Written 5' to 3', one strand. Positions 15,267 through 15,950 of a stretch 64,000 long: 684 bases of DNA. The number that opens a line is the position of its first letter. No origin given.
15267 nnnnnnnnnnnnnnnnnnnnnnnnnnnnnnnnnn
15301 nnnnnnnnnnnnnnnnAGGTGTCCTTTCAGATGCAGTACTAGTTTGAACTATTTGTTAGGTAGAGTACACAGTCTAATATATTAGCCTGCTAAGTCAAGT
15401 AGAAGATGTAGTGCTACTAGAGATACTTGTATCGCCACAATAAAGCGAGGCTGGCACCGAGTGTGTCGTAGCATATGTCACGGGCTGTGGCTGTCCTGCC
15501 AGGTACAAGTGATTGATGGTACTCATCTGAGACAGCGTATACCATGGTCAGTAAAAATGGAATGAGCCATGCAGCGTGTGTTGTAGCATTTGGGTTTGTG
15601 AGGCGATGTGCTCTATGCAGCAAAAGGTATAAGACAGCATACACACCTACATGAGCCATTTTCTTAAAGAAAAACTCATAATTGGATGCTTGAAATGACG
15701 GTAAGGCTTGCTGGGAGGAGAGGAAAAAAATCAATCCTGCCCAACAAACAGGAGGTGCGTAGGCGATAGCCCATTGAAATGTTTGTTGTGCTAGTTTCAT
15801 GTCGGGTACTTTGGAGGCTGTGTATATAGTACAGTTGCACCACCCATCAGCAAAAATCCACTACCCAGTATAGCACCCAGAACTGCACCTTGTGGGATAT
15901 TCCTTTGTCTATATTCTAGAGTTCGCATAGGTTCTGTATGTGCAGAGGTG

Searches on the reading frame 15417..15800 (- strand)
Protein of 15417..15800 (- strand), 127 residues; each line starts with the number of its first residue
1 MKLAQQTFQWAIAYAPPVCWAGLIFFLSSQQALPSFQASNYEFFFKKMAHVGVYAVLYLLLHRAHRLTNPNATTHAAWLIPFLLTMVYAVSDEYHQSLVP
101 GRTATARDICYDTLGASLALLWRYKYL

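Call 45: search_protein_families(library=pfam, proteins=[window:15417-15800:-], max_evalue=0.01)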
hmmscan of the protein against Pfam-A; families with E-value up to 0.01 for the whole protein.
window:15417-15800:- (127 aa): 1 family
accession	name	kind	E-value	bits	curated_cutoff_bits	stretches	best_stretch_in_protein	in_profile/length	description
PF04892.17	VanZ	-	2.8e-12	47.8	30.1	1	18-120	6-119/126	VanZ like family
